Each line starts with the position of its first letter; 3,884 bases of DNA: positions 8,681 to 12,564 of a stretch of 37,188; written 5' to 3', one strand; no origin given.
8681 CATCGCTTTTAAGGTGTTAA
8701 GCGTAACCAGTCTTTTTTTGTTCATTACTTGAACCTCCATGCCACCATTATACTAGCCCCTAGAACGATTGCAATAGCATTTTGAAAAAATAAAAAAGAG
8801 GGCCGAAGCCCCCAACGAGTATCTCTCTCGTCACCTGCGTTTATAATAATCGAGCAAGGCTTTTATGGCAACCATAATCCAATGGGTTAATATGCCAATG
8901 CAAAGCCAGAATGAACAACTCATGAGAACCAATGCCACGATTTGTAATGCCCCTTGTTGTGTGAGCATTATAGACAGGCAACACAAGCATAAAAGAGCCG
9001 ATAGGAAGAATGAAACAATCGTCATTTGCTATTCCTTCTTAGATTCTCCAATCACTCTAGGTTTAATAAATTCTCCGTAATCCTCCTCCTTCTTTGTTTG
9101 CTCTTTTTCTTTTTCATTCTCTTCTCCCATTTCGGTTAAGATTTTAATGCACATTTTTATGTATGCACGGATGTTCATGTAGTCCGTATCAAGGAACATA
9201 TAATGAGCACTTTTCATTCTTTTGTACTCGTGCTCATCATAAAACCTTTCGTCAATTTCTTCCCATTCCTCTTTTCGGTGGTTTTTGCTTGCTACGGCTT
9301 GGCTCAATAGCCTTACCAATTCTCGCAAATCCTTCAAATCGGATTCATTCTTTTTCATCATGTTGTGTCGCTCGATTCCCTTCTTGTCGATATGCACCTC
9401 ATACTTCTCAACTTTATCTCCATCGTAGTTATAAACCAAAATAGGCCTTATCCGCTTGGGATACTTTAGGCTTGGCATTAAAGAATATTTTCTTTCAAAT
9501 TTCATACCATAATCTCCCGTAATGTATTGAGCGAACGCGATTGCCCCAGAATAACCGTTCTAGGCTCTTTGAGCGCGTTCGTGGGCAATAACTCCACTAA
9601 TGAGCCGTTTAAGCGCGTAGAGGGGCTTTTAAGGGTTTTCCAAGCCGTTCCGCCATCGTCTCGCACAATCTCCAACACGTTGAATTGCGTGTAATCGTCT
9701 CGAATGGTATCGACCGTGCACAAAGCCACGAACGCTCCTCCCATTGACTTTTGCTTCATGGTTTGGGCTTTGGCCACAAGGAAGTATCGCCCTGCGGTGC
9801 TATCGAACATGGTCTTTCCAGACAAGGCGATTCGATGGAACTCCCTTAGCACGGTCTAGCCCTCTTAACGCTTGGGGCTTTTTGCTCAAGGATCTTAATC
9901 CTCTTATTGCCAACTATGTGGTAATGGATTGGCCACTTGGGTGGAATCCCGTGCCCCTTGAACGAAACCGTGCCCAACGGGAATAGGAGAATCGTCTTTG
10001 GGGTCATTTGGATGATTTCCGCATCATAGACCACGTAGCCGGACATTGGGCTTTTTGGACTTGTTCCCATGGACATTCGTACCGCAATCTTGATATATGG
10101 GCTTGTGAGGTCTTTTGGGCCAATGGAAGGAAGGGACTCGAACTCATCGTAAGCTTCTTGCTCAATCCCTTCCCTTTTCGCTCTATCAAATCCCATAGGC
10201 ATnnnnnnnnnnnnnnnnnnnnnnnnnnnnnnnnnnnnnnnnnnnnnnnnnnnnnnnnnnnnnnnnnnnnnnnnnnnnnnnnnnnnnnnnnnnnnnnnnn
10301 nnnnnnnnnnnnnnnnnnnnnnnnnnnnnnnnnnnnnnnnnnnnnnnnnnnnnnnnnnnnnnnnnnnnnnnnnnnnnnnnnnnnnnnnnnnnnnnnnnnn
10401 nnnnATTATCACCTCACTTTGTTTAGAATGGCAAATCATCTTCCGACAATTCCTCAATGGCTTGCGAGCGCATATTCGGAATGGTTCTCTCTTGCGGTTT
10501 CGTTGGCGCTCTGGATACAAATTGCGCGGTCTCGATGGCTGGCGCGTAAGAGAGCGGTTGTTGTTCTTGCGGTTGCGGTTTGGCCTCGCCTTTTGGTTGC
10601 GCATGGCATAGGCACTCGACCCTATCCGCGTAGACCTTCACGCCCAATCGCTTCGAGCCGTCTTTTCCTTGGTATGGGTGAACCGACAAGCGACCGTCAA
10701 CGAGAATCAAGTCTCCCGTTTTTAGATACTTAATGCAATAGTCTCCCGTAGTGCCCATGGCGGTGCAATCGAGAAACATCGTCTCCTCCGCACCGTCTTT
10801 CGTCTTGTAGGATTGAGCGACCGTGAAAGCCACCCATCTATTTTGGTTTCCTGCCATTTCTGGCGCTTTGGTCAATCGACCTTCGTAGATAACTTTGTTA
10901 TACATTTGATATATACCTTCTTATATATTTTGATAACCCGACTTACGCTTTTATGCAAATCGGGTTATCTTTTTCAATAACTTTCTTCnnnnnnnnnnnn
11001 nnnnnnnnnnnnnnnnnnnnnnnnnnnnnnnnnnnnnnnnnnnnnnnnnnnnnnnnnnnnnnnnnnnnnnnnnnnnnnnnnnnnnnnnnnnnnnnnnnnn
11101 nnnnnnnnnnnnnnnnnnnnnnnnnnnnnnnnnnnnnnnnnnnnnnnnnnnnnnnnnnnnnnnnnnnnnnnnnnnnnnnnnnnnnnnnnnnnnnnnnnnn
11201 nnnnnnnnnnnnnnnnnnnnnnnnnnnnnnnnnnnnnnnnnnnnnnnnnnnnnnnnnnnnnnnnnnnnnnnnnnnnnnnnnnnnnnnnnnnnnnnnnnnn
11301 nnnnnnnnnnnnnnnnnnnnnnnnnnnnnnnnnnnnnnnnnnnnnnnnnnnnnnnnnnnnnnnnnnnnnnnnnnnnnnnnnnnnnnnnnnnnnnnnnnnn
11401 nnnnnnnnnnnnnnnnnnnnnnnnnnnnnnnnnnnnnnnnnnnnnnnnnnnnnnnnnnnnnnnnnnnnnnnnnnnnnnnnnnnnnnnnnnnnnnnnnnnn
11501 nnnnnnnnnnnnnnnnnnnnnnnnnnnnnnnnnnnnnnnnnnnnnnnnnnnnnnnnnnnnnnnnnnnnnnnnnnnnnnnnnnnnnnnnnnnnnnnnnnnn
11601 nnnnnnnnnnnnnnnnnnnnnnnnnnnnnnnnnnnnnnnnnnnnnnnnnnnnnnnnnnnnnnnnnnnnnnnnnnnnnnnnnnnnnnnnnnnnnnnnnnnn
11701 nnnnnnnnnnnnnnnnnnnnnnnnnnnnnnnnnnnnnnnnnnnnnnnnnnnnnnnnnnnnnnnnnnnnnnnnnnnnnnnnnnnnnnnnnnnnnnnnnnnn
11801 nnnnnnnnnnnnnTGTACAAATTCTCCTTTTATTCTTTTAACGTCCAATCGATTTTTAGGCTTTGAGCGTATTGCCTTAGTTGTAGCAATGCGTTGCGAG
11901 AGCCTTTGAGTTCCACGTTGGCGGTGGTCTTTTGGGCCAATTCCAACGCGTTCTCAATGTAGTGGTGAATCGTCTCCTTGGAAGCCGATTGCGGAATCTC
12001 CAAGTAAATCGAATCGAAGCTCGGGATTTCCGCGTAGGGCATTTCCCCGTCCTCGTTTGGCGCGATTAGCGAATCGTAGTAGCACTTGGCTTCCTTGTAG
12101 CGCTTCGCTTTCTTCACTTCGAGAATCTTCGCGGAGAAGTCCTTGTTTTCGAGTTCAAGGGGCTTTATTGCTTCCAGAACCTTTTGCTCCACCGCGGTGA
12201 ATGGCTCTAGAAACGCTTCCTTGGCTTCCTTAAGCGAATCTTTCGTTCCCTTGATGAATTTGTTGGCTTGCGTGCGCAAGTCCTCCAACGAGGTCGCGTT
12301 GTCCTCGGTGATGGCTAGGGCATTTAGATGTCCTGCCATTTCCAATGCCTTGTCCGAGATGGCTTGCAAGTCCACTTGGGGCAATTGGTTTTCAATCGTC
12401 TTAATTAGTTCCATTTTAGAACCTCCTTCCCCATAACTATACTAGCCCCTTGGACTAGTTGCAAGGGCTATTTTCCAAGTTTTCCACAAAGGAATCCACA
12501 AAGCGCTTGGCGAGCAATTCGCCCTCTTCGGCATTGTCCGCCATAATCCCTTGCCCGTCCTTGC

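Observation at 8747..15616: Family of near-identical early promoters sharing a [CT]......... spacer motif, arranged as terminator-promoter units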

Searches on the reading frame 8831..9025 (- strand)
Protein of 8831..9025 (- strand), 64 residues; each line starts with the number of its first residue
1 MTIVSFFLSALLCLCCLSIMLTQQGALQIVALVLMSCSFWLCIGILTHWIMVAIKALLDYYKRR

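Call 18: search_protein_families(library=pfam, proteins=[window:8831-9025:-], max_evalue=0.01)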
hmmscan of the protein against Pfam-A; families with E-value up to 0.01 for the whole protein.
window:8831-9025:- (64 aa): 0 families

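Call 36: search_protein_families(library=phrogs, proteins=[window:8831-9025:-], max_evalue=0.001)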
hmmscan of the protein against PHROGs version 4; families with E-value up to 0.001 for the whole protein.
window:8831-9025:- (64 aa): 0 families

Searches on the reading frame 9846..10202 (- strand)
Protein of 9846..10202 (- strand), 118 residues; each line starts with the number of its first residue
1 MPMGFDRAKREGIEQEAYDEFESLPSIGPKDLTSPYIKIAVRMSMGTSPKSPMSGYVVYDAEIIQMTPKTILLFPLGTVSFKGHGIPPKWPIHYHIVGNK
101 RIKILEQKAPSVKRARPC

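Call 18: search_protein_families(library=pfam, proteins=[window:9846-10202:-], max_evalue=0.01)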
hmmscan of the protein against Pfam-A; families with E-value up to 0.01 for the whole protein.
window:9846-10202:- (118 aa): 0 families

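Call 36: search_protein_families(library=phrogs, proteins=[window:9846-10202:-], max_evalue=0.001)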
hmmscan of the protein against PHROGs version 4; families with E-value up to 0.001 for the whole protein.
window:9846-10202:- (118 aa): 0 families

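Call 74: search_solved_structures(query=window:9846-10202:-, max_evalue=1)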
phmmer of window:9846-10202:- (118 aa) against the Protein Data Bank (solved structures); distinct sequences matched with E-value up to 1: 0.

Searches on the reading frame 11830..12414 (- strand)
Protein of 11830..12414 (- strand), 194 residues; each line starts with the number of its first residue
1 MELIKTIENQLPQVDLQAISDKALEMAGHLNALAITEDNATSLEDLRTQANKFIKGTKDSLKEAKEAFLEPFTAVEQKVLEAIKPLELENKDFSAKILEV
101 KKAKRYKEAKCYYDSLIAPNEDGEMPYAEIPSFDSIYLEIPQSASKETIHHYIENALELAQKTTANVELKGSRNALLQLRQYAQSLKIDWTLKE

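Call 17: search_protein_families(library=pfam, proteins=[window:11830-12414:-], max_evalue=0.01)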
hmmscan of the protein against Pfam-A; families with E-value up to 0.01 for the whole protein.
window:11830-12414:- (194 aa): 1 family
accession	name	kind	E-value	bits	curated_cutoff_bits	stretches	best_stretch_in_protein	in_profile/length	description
PF07083.16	DUF1351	-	1.4e-06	28.7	27.8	1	15-188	14-180/210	Protein of unknown function (DUF1351)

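Call 27: find_homologous_proteins(query=window:11830-12414:-)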
Query window:11830-12414:- (194 aa): 23 proteins with E <= 0.001 among 339 candidates.
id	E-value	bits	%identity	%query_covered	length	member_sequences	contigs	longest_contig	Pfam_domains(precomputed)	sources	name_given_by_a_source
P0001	1.5e-115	401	98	100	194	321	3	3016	PF07083.17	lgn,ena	-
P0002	4.6e-115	399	98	100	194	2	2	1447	PF07083.17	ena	-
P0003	7.6e-115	399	98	100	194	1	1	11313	PF07083.17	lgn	-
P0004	8.9e-115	399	98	100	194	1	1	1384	PF07083.17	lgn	-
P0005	1.3e-114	398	98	100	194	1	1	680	PF07083.17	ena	-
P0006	4.2e-114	396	97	100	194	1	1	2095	PF07083.17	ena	-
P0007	8.6e-114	395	97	100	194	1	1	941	PF07083.17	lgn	-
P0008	1.0e-113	395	97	100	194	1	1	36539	PF07083.17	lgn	-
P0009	1.5e-113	394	97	100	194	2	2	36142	PF07083.17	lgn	-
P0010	1.6e-113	394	96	100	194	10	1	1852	PF07083.17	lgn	-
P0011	6.3e-113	393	96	100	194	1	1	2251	PF07083.17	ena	-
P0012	6.9e-113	392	97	100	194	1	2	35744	PF07083.17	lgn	-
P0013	8.9e-113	392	96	100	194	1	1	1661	PF07083.17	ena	-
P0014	9.7e-113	392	96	100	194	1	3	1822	PF07083.17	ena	-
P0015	1.0e-112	392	95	100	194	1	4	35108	PF07083.17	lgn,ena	-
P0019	5.8e-110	383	94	100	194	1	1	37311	PF07083.17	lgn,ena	-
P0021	9.9e-110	382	93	100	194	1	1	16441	PF07083.17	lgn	-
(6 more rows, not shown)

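Call 28: find_encoding_contigs(protein=P0019, flank=10000, max_places=3)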
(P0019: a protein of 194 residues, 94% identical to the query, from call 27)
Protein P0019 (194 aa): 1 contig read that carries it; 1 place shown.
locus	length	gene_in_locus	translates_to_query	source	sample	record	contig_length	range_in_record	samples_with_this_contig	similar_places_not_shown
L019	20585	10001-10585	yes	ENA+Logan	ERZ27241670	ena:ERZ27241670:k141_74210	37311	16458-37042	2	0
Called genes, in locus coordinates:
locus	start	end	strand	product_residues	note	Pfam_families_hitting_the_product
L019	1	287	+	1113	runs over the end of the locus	-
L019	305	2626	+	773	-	-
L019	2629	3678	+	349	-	-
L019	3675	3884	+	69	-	-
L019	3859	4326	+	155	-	-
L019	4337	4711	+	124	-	-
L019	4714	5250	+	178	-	-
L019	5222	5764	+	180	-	-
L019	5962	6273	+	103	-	-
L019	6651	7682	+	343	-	-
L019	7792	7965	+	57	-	-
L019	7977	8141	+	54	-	-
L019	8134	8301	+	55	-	-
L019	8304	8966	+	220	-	-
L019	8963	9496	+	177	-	-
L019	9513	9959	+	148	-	-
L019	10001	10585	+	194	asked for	PF07083:DUF1351 (weak)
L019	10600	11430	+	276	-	PF06378:SSAP_Sak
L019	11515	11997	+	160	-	PF00436:SSB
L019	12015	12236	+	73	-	PF12844:HTH_19, PF13560:HTH_31, PF01381:HTH_3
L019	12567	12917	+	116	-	-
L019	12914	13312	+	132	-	-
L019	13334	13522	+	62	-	-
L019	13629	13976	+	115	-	-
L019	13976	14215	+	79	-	-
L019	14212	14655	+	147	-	-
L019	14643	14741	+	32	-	-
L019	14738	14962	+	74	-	-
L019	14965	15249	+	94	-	-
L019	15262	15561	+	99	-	-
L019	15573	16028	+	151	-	-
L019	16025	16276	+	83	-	-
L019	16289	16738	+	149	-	-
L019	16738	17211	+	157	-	-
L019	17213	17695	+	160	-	-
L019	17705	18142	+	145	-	-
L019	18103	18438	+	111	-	-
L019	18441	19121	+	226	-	-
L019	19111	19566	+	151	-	PF01469:Pentapeptide_2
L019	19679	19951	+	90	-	-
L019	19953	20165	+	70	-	-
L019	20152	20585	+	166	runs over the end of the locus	PF05866:RusA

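Call 29: find_encoding_contigs(protein=P0015, flank=10000, max_places=4)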
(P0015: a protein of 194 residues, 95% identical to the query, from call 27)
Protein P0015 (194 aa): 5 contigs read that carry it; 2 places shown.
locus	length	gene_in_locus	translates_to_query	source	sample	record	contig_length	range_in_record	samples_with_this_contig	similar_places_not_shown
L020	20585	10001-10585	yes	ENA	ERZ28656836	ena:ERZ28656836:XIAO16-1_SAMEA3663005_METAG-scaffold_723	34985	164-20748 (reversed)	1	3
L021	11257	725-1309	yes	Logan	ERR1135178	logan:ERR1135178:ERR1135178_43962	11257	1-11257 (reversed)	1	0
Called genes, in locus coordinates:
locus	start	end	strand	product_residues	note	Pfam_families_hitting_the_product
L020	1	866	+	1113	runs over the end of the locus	-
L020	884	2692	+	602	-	-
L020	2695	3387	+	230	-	PF03382:DUF285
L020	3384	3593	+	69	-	-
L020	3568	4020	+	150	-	PF24243:Phage_tail_C (weak)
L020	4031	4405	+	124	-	-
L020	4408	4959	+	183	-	-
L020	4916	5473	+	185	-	-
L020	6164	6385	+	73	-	-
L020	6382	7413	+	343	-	-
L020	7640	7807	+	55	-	-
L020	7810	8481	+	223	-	-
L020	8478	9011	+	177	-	-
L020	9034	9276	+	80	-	-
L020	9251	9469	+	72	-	-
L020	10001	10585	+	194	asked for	PF07083:DUF1351 (weak)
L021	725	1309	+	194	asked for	PF07083:DUF1351 (weak)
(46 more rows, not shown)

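Call 30: find_encoding_contigs(protein=P0021, flank=10000, max_places=3)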
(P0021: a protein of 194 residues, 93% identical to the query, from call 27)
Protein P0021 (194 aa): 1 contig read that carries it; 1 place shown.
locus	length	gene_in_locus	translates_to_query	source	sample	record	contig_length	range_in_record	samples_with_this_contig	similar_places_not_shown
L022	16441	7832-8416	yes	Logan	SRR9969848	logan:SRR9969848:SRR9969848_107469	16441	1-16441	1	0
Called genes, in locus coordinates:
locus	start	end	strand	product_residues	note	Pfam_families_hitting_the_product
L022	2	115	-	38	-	?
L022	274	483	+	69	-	-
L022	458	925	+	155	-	-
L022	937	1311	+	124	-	-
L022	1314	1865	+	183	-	-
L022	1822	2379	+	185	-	-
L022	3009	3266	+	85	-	-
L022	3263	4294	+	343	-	-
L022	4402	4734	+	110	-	-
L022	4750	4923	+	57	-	-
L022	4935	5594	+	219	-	PF18406:DUF1281_C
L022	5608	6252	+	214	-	PF04266:ASCH (weak)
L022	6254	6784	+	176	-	-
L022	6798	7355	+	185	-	PF25185:Tad3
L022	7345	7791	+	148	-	-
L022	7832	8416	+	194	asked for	PF07083:DUF1351 (weak)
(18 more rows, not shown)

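Call 31: find_encoding_contigs(protein=P0008, flank=10000, max_places=2)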
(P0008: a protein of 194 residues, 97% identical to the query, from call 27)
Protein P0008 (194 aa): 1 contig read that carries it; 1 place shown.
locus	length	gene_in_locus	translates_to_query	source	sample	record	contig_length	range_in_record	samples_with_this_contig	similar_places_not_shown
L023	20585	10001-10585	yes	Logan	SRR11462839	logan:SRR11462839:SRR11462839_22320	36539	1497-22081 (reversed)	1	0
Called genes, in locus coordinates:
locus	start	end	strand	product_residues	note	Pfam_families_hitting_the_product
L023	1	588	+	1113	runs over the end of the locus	-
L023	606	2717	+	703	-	-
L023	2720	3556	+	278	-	-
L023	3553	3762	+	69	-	-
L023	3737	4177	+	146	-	-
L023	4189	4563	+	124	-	-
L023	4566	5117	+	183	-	-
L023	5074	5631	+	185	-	-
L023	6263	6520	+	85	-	-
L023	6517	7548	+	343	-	-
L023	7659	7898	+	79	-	-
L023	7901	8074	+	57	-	-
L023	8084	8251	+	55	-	-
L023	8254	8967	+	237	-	PF04266:ASCH (weak)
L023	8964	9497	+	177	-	-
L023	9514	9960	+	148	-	-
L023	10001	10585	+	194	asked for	PF07083:DUF1351 (weak)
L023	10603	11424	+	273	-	PF06378:SSAP_Sak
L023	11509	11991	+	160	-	PF00436:SSB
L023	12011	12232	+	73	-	PF24250:HVO_2718 (weak), PF12844:HTH_19 (weak), PF13560:HTH_31, PF01381:HTH_3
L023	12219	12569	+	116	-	-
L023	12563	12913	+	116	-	-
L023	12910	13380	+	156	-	-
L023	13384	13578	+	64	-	-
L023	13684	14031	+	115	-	-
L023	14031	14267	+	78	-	-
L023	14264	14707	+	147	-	-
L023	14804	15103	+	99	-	-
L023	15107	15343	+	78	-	-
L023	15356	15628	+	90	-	-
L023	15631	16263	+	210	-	-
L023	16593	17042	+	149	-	-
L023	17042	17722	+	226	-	-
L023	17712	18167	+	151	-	PF01469:Pentapeptide_2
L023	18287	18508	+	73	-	-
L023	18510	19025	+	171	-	PF05866:RusA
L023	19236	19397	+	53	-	-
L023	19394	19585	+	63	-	-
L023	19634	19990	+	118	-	-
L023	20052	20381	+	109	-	-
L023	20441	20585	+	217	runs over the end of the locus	-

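Call 32: find_encoding_contigs(protein=P0009, flank=10000, max_places=2)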
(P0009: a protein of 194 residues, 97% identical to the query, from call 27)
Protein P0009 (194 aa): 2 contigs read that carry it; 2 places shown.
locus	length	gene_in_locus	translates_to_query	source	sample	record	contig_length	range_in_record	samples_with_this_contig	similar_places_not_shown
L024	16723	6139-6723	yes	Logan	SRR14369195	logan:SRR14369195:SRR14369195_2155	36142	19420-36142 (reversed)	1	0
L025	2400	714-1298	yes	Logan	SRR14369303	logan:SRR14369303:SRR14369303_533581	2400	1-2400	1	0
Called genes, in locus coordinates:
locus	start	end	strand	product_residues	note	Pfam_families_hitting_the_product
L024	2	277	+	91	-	?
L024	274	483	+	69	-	-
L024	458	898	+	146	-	PF24243:Phage_tail_C (weak)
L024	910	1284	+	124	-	-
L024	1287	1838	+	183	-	-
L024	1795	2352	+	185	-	-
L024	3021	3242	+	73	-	-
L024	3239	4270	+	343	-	-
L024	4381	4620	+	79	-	-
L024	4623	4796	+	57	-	-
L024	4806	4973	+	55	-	-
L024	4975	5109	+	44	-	-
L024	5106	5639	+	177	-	-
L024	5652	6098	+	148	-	-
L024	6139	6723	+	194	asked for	PF07083:DUF1351 (weak)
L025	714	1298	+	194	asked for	PF07083:DUF1351 (weak)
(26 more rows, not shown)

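Call 33: find_encoding_contigs(protein=P0012, flank=10000, max_places=2)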
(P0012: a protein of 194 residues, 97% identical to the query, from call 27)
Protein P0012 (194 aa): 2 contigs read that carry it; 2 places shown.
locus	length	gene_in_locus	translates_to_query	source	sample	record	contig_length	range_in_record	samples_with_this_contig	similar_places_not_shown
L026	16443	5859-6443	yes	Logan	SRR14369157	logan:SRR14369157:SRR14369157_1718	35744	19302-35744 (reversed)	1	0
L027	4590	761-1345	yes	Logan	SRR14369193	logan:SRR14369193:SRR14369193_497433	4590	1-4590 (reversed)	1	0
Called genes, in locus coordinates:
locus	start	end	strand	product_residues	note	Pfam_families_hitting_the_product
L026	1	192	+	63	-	?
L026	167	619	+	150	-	PF24243:Phage_tail_C (weak)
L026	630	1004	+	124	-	-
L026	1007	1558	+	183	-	-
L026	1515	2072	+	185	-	-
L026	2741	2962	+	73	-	-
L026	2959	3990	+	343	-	-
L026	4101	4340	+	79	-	-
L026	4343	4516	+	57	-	-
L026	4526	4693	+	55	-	-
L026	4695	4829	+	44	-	-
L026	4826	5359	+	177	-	-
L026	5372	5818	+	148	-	-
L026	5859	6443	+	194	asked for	PF07083:DUF1351 (weak)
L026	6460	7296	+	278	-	PF06378:SSAP_Sak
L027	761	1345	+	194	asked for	PF07083:DUF1351 (weak)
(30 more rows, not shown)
